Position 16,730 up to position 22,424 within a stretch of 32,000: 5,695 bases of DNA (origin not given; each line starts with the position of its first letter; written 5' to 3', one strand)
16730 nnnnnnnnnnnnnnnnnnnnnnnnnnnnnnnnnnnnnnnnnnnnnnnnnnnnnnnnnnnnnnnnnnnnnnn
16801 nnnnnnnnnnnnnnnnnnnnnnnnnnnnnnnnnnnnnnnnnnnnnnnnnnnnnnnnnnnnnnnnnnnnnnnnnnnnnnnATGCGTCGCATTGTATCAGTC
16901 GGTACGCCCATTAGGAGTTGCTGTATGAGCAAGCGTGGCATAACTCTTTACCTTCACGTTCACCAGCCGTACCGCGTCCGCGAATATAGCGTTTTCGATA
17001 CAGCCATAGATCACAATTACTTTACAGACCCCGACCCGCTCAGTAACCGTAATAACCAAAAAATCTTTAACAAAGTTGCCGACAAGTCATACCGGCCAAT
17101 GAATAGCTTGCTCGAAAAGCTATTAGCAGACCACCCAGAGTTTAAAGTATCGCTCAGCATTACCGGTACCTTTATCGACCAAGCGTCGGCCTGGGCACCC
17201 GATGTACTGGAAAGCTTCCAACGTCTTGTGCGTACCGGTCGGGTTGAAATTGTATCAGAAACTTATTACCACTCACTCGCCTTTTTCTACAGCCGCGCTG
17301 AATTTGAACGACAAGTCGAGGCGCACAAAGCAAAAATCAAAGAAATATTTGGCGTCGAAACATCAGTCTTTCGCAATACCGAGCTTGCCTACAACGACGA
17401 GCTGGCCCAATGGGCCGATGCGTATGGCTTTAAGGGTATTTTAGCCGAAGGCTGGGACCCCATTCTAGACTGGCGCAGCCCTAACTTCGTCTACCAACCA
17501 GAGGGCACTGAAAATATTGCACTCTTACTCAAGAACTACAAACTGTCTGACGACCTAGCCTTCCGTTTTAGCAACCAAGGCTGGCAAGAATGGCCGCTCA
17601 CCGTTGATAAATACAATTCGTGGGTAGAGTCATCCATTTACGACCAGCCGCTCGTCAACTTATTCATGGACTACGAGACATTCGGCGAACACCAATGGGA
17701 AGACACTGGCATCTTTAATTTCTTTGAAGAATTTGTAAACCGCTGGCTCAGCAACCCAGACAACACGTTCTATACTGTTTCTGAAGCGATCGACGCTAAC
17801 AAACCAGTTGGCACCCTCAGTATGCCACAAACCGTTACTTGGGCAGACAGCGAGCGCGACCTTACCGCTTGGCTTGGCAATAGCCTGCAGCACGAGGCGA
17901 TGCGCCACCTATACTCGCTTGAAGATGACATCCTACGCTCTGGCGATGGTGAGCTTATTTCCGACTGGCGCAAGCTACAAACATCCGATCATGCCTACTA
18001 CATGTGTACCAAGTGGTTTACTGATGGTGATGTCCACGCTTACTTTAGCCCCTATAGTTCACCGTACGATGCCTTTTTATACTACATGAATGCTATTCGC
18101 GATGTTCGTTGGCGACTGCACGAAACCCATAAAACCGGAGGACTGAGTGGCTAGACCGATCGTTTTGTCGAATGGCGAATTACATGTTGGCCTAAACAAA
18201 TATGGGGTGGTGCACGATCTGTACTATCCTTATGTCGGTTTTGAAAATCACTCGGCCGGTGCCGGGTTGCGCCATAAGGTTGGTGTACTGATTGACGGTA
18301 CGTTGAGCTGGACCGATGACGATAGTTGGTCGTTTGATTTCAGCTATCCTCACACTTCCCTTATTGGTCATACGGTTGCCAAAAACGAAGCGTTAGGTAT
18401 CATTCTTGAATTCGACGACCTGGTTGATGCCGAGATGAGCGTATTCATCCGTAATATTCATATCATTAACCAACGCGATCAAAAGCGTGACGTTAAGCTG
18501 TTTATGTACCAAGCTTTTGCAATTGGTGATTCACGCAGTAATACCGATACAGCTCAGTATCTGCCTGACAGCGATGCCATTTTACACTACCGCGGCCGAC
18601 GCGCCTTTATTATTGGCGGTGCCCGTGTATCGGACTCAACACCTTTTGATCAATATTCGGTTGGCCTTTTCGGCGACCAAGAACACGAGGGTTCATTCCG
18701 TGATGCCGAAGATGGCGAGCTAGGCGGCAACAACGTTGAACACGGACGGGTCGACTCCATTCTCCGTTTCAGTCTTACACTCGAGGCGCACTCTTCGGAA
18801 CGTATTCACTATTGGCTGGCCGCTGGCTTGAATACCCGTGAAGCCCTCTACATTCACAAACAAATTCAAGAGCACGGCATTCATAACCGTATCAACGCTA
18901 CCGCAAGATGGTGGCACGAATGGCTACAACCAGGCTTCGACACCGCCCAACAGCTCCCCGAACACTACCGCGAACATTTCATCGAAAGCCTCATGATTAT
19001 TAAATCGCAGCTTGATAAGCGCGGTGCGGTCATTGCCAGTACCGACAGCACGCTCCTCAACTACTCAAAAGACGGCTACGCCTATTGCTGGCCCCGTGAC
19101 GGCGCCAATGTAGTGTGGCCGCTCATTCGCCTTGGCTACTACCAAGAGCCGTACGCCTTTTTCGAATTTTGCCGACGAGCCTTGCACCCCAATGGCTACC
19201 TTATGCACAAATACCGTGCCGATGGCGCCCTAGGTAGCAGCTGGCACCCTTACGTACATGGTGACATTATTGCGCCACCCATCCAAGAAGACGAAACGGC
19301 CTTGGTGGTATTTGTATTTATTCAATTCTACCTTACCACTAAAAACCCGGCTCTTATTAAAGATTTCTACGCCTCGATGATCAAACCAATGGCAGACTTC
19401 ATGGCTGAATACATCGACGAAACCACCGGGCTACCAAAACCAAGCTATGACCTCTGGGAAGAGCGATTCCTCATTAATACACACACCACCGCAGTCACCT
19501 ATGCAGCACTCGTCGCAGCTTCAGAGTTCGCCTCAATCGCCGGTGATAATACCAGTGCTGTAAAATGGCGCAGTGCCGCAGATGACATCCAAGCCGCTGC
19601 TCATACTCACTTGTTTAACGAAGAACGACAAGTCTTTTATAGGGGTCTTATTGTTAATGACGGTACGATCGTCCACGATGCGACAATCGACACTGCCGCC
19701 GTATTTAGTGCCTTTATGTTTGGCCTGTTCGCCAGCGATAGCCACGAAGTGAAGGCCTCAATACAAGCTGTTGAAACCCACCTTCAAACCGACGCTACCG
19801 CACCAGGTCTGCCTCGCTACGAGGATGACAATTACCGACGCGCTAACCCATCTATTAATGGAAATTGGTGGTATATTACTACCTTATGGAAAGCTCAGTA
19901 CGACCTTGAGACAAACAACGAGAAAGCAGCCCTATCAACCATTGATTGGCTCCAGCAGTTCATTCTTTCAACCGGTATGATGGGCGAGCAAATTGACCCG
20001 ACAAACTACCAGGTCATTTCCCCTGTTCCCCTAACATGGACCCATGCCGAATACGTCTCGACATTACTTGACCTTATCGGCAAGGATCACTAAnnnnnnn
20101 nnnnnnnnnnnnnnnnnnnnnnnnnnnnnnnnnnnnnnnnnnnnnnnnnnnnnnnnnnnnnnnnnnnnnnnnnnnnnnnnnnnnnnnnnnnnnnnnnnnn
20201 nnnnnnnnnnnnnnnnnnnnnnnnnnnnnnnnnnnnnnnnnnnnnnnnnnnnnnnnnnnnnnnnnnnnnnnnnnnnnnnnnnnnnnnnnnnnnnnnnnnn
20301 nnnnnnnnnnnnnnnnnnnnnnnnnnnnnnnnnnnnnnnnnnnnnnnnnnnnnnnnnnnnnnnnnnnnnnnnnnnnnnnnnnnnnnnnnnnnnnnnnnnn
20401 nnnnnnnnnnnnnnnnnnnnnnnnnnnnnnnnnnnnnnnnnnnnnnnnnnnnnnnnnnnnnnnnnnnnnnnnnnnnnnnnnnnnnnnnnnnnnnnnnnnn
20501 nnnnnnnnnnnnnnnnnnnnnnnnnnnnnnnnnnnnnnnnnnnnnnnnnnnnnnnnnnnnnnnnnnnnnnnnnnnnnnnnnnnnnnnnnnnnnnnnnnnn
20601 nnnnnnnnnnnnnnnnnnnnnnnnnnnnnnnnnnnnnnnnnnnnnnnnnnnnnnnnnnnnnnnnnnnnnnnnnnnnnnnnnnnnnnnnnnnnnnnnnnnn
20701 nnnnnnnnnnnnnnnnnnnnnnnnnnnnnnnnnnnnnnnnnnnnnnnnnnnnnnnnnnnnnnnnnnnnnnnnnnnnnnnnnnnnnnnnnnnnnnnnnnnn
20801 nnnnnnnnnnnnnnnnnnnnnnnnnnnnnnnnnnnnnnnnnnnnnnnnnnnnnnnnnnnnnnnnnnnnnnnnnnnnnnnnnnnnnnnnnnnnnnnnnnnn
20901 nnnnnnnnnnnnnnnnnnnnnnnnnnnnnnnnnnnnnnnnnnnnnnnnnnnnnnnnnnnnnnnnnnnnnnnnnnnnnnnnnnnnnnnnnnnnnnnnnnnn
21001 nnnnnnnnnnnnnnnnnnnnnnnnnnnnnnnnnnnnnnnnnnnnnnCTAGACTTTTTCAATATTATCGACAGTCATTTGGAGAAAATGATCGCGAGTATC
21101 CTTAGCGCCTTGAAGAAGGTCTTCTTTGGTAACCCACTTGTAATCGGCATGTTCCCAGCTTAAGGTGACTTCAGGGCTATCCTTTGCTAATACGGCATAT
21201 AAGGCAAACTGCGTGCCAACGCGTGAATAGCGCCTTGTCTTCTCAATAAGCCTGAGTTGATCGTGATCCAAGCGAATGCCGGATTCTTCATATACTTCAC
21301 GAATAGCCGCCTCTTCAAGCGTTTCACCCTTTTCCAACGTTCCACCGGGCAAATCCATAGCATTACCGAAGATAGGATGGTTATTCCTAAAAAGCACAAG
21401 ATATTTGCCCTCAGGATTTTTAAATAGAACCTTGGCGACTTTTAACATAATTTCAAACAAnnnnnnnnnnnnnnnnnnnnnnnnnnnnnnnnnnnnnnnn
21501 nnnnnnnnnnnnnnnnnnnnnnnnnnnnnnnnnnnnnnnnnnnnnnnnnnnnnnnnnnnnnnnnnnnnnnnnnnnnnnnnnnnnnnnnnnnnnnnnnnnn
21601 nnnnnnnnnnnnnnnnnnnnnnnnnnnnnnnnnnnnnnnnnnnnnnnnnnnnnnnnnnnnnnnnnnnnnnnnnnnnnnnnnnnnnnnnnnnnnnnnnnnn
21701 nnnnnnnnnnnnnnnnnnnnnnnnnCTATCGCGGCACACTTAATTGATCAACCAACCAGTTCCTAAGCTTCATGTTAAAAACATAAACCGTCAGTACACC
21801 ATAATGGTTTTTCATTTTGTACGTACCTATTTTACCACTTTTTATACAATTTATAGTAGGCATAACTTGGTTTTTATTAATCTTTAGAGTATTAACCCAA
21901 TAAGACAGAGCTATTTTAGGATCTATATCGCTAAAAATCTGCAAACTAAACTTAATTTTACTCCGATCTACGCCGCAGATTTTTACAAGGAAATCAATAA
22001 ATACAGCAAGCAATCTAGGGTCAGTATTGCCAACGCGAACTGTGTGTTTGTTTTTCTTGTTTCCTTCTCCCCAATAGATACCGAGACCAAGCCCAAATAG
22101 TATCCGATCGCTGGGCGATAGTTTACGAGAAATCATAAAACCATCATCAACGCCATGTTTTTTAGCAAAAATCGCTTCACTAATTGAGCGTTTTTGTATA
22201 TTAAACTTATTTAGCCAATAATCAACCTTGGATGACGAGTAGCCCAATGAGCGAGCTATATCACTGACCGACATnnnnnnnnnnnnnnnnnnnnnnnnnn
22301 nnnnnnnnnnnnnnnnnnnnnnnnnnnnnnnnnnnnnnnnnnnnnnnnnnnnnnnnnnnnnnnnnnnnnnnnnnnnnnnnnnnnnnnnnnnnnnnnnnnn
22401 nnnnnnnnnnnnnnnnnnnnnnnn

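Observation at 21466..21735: tRNA-Thr(GGU) gene interrupted by a ~194-nt ORF-less group I intron directly after the anticodon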

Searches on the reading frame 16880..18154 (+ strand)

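Call 9: search_protein_families(library=pfam, proteins=[window:16880-18154:+])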
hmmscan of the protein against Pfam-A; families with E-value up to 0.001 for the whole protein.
window:16880-18154:+ (424 aa): 2 families
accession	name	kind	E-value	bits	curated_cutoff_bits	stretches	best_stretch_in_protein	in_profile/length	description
PF03065.20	Glyco_hydro_57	-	8e-71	239.2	21.2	1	23-316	2-291/291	Glycosyl hydrolase family 57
PF01522.26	Polysacc_deac_1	-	1e-07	32.4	23.1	1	105-185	43-122/124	Polysaccharide deacetylase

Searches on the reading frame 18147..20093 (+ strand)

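Call 9: search_protein_families(library=pfam, proteins=[window:18147-20093:+])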
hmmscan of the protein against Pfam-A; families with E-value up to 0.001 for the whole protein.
window:18147-20093:+ (648 aa): 3 families
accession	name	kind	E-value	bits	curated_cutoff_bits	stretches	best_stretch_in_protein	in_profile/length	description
PF00723.27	Glyco_hydro_15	-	1.2e-28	100.6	22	1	276-586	5-329/427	Glycosyl hydrolases family 15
PF22422.2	MGH1-like_GH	-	1.4e-06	28.6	27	1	446-559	174-280/356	Mannosylglycerate hydrolase MGH1-like glycoside hydrolase domain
PF17389.8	Bac_rhamnosid6H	-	2.7e-05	24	24.5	1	385-539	101-248/339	Bacterial alpha-L-rhamnosidase 6 hairpin glycosidase domain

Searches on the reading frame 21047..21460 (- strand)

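Call 9: search_protein_families(library=pfam, proteins=[window:21047-21460:-])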
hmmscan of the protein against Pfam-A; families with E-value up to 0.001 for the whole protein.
window:21047-21460:- (137 aa): 2 families
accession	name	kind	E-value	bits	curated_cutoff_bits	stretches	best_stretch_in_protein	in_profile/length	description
PF00293.34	NUDIX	-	6.9e-18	65.4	21.1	1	10-124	7-128/134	NUDIX domain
PF14815.12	NUDIX_4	-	4.6e-07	30.1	35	1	12-116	4-99/113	NUDIX domain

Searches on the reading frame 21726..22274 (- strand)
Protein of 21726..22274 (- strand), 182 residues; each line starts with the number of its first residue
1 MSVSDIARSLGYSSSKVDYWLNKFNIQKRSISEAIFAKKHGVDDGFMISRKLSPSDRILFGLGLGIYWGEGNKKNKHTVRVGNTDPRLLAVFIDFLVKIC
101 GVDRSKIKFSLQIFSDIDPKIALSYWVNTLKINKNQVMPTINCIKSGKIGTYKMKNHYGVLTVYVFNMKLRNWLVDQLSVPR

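Call 9: search_protein_families(library=pfam, proteins=[window:21726-22274:-])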
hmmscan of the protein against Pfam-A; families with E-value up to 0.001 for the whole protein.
window:21726-22274:- (182 aa): 0 families

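Call 12: find_homologous_proteins(query=window:21726-22274:-)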
Query window:21726-22274:- (182 aa): 320 proteins with E <= 0.001 among 401 candidates; the best 120 are listed.
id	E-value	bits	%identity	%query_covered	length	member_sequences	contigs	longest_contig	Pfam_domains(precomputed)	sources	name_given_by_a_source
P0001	3.1e-114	397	98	100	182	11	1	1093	-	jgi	-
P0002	7.2e-91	321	75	100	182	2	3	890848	-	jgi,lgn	-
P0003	1.4e-75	271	65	100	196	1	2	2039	-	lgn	-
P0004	1.7e-74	268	65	100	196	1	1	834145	-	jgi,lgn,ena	-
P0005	9.7e-73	262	62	100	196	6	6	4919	-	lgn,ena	-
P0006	1.4e-72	261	64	99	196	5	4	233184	-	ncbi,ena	-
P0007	9.2e-71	256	59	100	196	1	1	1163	-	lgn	-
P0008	2.5e-69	251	62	100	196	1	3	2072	-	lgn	-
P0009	1.2e-68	249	60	100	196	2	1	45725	-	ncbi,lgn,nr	ncbi:MAG: hypothetical protein JWO54_839 [Candidatus Saccharibacteria bacterium]|nr:hypothetical pro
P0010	3.2e-67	244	59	99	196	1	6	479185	-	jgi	jgi:hypothetical protein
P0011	3.7e-67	244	59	99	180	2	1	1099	-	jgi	jgi:hypothetical protein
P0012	9.2e-64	233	55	100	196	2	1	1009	-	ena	-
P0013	1.4e-63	232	56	100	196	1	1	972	-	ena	-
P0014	3.8e-63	231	56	99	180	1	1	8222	-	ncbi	-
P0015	3.8e-63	231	59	100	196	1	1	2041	-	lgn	-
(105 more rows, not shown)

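Call 13: find_encoding_contigs(protein=P0002, flank=3000, max_places=3)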
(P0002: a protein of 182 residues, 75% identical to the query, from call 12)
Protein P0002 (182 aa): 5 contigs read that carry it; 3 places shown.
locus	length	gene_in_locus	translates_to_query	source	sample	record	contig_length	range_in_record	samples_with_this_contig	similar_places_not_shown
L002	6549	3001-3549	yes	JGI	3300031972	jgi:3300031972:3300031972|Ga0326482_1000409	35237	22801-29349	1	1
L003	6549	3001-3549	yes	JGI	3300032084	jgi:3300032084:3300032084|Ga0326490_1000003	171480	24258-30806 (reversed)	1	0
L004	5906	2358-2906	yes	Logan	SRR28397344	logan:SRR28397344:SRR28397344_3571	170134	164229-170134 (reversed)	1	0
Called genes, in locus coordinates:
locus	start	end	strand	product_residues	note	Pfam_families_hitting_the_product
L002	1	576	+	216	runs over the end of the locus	PF13432:TPR_16 (weak), PF13424:TPR_12, PF00515:TPR_1, PF07719:TPR_2 (weak), PF12895:ANAPC3 (weak), PF13424:TPR_12 (weak), PF00515:TPR_1 (weak), PF07719:TPR_2 (weak), +12 more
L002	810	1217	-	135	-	-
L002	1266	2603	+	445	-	PF05958:tRNA_U5-meth_tr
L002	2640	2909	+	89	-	-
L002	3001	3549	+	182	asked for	-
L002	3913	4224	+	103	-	PF00293:NUDIX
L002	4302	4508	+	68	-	PF00471:Ribosomal_L33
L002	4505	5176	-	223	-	-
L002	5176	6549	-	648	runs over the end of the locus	PF00723:Glyco_hydro_15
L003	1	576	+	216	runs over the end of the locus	PF13432:TPR_16 (weak), PF13424:TPR_12, PF00515:TPR_1, PF07719:TPR_2 (weak), PF12895:ANAPC3 (weak), PF13424:TPR_12 (weak), PF00515:TPR_1 (weak), PF07719:TPR_2 (weak), +12 more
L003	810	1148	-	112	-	-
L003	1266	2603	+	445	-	PF05958:tRNA_U5-meth_tr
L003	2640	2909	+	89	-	-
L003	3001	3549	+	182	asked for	-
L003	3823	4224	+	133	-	PF00293:NUDIX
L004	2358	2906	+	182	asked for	-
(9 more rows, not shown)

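Call 14: find_encoding_contigs(protein=P0004, flank=3000, max_places=3)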
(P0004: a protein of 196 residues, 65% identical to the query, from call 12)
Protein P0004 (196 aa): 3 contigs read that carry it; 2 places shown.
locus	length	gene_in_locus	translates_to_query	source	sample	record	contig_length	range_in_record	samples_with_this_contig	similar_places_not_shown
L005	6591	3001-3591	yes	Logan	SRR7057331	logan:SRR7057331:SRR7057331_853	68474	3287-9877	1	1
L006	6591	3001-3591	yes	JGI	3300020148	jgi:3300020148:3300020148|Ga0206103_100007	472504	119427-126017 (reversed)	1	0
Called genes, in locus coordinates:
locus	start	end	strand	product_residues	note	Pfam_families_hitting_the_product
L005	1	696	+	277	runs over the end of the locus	PF00004:AAA (faint), PF13177:DNA_pol3_delta2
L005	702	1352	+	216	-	PF13432:TPR_16 (weak), PF13424:TPR_12, PF00515:TPR_1, PF07719:TPR_2 (weak), PF13432:TPR_16 (weak), PF12895:ANAPC3 (weak), PF00515:TPR_1 (weak), PF07719:TPR_2 (weak), +12 more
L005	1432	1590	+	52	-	-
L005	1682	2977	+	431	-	PF03602:Cons_hypoth95 (weak), PF05958:tRNA_U5-meth_tr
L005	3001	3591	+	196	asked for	-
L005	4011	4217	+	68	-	PF00471:Ribosomal_L33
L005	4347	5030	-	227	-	-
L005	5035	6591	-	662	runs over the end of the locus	PF00723:Glyco_hydro_15, PF22422:MGH1-like_GH (weak)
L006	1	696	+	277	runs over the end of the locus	PF00004:AAA (faint), PF13177:DNA_pol3_delta2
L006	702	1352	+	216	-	PF13432:TPR_16 (weak), PF13424:TPR_12, PF00515:TPR_1, PF07719:TPR_2 (weak), PF13432:TPR_16 (weak), PF12895:ANAPC3 (weak), PF00515:TPR_1 (weak), PF07719:TPR_2 (weak), +12 more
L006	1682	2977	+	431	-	PF03602:Cons_hypoth95 (weak), PF05958:tRNA_U5-meth_tr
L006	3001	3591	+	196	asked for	-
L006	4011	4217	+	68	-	PF00471:Ribosomal_L33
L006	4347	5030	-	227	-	-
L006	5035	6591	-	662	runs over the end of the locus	PF00723:Glyco_hydro_15, PF22422:MGH1-like_GH (weak)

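Call 15: find_encoding_contigs(protein=P0006, flank=3000, max_places=3)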
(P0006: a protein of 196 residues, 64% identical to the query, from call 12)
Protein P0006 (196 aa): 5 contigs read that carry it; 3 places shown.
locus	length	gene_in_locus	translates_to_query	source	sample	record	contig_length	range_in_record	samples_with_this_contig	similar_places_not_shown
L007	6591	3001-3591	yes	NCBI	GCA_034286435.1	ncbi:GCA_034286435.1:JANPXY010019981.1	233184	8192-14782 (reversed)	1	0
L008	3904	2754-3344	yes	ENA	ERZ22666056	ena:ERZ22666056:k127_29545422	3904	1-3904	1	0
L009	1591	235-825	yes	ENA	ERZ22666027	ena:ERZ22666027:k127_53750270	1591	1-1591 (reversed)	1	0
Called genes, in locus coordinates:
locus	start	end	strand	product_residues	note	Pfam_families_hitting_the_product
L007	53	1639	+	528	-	-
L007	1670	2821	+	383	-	PF05958:tRNA_U5-meth_tr (faint)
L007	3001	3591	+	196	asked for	-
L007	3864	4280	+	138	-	PF00293:NUDIX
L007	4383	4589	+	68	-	PF00471:Ribosomal_L33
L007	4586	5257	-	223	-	-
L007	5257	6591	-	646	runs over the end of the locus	PF00723:Glyco_hydro_15, PF22422:MGH1-like_GH (faint), PF17389:Bac_rhamnosid6H (weak)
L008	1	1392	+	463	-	?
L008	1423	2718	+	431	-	PF05958:tRNA_U5-meth_tr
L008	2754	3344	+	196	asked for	-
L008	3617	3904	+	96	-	?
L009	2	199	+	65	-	?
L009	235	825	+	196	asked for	-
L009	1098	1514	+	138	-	PF00293:NUDIX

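Call 16: find_encoding_contigs(protein=P0010, flank=3000, max_places=3)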
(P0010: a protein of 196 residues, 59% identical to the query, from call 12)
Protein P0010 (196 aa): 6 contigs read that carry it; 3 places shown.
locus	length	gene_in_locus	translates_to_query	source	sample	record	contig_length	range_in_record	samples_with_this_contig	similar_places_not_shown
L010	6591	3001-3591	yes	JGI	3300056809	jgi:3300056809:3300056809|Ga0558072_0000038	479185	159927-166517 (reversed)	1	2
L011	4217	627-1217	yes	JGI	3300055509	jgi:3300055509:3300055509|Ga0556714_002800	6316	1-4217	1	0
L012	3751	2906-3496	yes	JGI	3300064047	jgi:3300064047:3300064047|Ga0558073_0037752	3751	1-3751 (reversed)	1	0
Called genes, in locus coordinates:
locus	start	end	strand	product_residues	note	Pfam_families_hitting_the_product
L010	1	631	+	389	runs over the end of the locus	PF01479:S4, PF00849:PseudoU_synth_2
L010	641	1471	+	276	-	PF13177:DNA_pol3_delta2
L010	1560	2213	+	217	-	PF25063:ARM_TT21_C (weak), PF23914:TPR_CcmH_CycH (faint), PF13432:TPR_16 (weak), PF13424:TPR_12, PF00515:TPR_1, PF07719:TPR_2, PF13432:TPR_16 (weak), PF12895:ANAPC3 (weak), +9 more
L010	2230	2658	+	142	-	-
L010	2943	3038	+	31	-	-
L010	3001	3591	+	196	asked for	-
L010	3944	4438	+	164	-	PF04461:YajQ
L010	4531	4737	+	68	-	PF00471:Ribosomal_L33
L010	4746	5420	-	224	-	-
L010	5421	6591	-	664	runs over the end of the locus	PF00723:Glyco_hydro_15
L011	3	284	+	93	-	?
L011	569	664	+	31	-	-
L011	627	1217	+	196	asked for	-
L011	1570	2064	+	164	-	PF04461:YajQ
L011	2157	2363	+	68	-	PF00471:Ribosomal_L33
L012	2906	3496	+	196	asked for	-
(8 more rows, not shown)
